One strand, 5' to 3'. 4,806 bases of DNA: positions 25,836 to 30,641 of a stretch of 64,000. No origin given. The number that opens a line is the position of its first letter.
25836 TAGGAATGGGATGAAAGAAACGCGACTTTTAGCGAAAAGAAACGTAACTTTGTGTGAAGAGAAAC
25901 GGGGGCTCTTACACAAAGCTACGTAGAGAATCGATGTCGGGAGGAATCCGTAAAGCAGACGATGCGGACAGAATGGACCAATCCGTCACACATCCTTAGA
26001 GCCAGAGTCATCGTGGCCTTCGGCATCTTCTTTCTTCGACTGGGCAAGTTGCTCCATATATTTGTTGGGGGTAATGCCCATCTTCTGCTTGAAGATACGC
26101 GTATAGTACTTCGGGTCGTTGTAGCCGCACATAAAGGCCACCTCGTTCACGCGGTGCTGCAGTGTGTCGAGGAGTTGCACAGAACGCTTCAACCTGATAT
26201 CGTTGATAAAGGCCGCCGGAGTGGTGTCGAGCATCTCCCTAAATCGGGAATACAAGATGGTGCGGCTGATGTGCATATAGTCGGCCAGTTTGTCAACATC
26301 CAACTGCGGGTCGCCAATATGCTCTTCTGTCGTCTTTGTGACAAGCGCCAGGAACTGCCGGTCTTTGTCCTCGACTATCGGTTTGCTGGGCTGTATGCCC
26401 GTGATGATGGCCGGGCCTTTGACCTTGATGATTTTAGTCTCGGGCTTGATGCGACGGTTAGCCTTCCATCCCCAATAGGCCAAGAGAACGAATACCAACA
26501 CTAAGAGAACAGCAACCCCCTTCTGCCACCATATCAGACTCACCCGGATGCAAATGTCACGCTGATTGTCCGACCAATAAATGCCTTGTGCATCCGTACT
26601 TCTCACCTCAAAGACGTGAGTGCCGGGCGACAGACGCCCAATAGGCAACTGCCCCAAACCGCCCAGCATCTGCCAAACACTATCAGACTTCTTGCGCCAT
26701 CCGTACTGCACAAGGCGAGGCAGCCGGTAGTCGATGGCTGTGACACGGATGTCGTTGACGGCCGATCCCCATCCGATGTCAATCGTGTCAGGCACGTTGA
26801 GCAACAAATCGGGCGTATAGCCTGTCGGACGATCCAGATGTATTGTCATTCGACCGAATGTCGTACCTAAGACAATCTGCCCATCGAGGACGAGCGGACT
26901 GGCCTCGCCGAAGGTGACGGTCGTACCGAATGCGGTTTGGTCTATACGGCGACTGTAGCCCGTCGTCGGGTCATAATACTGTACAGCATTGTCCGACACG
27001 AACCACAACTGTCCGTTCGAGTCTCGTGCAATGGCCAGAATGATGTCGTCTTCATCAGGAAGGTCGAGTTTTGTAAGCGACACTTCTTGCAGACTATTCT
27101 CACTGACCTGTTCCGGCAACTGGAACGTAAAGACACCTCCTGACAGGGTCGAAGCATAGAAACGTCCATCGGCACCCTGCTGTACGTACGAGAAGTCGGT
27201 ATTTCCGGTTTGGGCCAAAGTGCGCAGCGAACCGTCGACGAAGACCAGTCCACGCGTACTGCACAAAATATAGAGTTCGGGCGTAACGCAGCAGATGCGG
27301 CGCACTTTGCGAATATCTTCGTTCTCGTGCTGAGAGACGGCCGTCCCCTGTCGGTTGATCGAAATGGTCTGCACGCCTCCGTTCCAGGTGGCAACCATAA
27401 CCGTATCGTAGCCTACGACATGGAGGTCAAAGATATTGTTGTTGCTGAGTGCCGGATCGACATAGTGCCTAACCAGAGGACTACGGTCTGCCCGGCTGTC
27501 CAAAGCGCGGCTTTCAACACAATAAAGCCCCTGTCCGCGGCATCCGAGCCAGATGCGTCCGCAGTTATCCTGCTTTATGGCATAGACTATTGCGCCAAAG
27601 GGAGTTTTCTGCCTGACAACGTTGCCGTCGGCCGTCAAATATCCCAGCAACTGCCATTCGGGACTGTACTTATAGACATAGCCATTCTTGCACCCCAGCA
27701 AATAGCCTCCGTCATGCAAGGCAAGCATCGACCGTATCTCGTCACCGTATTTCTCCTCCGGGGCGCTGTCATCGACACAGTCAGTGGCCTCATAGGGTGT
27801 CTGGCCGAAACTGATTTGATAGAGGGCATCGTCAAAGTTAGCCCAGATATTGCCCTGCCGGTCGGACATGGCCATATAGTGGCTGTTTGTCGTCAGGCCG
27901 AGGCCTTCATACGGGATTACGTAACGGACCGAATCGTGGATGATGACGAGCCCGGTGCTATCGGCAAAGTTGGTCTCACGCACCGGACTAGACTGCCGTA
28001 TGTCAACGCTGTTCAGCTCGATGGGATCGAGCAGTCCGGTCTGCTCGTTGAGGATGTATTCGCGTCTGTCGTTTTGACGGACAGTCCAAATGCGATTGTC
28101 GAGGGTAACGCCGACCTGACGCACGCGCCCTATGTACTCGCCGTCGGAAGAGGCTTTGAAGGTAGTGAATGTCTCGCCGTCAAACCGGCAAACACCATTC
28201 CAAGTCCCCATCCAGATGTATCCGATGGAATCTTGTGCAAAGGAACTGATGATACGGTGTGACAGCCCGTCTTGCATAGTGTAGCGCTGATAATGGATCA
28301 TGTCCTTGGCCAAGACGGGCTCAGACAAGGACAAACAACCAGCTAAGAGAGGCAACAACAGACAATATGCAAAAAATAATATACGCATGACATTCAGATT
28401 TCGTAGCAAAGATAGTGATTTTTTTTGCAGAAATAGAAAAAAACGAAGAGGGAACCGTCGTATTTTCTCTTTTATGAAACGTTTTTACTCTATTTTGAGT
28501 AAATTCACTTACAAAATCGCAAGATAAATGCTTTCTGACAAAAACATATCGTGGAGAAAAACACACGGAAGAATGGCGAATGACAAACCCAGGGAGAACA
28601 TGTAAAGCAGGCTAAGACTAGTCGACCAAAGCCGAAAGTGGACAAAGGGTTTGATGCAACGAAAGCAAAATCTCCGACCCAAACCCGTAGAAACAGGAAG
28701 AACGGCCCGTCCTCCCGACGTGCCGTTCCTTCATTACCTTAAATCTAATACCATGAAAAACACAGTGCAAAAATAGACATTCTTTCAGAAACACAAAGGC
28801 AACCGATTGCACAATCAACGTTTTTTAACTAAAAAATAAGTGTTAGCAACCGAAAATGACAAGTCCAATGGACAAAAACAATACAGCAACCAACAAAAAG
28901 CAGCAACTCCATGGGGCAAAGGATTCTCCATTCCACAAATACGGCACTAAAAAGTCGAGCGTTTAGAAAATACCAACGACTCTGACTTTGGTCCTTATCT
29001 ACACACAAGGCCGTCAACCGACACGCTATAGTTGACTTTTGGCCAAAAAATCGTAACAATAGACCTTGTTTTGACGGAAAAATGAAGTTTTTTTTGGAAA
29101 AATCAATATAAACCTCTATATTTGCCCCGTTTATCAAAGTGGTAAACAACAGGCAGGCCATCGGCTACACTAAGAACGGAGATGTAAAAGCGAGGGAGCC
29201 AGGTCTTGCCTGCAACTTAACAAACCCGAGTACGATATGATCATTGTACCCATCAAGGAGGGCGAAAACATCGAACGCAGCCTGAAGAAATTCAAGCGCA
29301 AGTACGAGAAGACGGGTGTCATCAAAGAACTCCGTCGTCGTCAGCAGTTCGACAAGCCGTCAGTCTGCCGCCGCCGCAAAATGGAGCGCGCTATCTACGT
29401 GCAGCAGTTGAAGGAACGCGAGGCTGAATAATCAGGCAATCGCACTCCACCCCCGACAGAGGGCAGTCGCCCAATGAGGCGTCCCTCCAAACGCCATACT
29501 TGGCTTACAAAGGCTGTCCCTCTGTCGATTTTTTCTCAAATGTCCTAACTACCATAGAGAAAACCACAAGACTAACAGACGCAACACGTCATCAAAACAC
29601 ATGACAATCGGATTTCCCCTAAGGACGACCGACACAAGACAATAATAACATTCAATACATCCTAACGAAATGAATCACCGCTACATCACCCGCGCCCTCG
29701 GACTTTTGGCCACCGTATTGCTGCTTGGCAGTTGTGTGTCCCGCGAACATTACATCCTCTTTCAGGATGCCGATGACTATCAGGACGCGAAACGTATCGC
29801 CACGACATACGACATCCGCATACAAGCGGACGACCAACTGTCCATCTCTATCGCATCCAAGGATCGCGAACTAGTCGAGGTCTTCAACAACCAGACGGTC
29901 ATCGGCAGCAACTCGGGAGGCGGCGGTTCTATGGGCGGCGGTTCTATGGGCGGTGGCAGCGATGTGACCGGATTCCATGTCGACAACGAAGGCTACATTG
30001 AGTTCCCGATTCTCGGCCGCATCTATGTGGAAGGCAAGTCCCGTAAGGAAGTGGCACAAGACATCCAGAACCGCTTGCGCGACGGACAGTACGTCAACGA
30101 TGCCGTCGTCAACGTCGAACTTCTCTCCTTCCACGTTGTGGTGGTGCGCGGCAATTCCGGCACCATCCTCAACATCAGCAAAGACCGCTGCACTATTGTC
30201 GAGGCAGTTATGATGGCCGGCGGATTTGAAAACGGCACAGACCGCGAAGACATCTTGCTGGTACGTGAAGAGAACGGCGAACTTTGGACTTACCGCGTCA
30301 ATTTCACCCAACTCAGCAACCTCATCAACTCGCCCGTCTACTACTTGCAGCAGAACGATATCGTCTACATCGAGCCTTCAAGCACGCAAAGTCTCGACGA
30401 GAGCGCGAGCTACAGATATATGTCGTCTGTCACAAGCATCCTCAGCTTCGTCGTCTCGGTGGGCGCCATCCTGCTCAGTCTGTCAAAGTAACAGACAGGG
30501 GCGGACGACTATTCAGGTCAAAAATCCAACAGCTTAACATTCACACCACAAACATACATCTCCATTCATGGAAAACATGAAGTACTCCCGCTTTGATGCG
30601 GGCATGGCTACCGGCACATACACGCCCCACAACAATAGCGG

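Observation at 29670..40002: Hybrid surface-polymer locus: Wza/Wzc-type export proteins plus a Wzm/Wzt ABC exporter plus a TagF-type glycerophosphotransferase, with no Wzx or Wzy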

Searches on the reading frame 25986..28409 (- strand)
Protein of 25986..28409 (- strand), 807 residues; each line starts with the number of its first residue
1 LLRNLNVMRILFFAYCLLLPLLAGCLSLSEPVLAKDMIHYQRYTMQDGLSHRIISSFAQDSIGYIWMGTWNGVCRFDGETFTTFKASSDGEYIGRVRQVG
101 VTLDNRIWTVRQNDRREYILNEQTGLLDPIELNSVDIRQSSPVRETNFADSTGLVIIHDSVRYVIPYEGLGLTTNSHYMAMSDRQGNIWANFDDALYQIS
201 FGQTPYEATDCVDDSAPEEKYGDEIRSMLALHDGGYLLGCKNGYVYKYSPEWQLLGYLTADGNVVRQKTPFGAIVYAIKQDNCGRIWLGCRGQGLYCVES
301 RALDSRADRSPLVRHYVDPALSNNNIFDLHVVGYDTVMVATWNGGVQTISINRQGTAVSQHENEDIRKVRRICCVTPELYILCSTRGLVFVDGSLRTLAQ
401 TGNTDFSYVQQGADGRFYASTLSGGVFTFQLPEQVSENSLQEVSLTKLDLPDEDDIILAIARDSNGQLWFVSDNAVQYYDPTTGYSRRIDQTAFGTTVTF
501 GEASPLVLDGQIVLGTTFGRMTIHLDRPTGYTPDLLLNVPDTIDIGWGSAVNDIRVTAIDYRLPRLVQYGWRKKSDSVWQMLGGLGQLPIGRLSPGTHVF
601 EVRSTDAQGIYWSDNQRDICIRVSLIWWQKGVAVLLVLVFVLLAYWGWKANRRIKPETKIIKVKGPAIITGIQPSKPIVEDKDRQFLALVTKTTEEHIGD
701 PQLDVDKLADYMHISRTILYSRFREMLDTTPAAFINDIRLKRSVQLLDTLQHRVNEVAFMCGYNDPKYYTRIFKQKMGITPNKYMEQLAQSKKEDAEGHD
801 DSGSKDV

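Call 7: search_protein_families(library=pfam, proteins=[window:25986-28409:-], max_evalue=0.001)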
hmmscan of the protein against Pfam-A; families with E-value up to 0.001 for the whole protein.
window:25986-28409:- (807 aa): 3 families
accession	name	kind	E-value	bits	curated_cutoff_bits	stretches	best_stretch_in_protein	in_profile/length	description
PF12833.13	HTH_18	-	4.9e-17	62.4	33.6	1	708-786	1-79/80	Helix-turn-helix domain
PF00165.29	HTH_AraC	-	5.7e-13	49.1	26.6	1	753-785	10-41/42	Bacterial regulatory helix-turn-helix proteins, AraC family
PF07494.17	Reg_prop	-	1.4e-12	46.6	20.4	0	48-71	1-24/24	Two component regulator propeller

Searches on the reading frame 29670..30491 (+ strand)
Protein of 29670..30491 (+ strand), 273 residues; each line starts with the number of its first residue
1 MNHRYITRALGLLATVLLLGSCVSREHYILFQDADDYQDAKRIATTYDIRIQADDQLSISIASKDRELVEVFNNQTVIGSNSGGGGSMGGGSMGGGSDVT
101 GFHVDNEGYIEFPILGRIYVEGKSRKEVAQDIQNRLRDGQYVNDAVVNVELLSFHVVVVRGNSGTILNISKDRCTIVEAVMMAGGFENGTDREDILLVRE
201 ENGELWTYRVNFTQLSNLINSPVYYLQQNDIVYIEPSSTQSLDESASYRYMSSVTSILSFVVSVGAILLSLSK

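Call 3: search_protein_families(library=pfam, proteins=[window:29670-30491:+], max_evalue=0.01)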
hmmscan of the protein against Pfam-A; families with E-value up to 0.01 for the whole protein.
window:29670-30491:+ (273 aa): 2 families
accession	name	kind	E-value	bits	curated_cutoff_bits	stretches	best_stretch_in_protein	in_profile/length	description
PF02563.21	Poly_export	-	1.6e-16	60.7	28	1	45-151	3-76/77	Polysaccharide biosynthesis/export protein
PF22461.2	SLBB_2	-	9.9e-05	22.8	27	1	166-234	14-79/79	SLBB domain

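Call 4: search_protein_families(library=ncbifam, proteins=[window:29670-30491:+], max_evalue=0.01)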
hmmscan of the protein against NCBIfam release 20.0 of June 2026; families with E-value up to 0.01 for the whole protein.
window:29670-30491:+ (273 aa): 4 families
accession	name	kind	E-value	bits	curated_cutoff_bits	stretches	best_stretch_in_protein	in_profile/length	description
NF041843.1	EpsY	equivalog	1.4e-10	40.7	320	1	102-235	75-211/211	exopolysaccharide export protein EpsY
NF011658.0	PRK15078.1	subfamily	8.7e-10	37.9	333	1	98-234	114-249/380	polysaccharide export protein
TIGR03028.1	EpsE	equivalog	3.7e-09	36.3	262.65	1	103-235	25-160/239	polysaccharide export protein EpsE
TIGR03027.2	pepcterm_export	equivalog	7.9e-09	35.4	180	1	103-235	26-165/169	XrtA/PEP-CTERM system exopolysaccharide export protein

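Call 65: search_solved_structures(query=window:29670-30491:+, max_evalue=0.01)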
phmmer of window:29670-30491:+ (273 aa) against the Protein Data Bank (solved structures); distinct sequences matched with E-value up to 0.01: 29.
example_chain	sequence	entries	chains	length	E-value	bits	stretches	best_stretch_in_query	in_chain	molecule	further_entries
2j58_A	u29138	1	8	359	1.2e-09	41.1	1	95-219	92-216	OUTER MEMBRANE LIPOPROTEIN WZA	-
2w8i_A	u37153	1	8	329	1.5e-09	40.9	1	95-220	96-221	PUTATIVE OUTER MEMBRANE LIPOPROTEIN WZA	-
2w8h_A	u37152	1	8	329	1.7e-08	37.4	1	95-220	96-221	PUTATIVE OUTER MEMBRANE LIPOPROTEIN WZA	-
26gs_O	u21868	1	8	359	9.7e-08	34.9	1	97-210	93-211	Putative polysaccharide export protein Wza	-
9xgv_C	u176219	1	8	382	1.1e-07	34.7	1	97-209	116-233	Putative polysaccharide export protein Wza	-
9r60_A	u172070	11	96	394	1.2e-07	34.6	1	97-211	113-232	Putative polysaccharide export protein Wza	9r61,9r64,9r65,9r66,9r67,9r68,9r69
7xfd_A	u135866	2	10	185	1.1e-06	31.5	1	97-204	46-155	Polysaccharide export protein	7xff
9v6l_D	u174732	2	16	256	8.9e-06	28.5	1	98-244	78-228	Biofilm formation protein PslD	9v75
6ikm_a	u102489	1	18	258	0.0001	25.1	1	49-98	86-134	ScFv5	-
9n9a_A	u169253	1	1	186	0.0002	24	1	102-236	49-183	Polysaccharide export protein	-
8h3b_A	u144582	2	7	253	0.0015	21.2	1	52-98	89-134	Single Chain Variable Fragment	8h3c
1dzb_A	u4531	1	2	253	0.0018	20.9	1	69-101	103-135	SCFV FRAGMENT 1F9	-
2ghw_B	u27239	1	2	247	0.0024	20.6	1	53-100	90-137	anti-sars scFv antibody, 80R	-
8h73_D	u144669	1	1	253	0.0027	20.4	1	52-98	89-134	Single Chain Variable Fragment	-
7aql_B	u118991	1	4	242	0.003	20.2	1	71-101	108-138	scFv-33H1F7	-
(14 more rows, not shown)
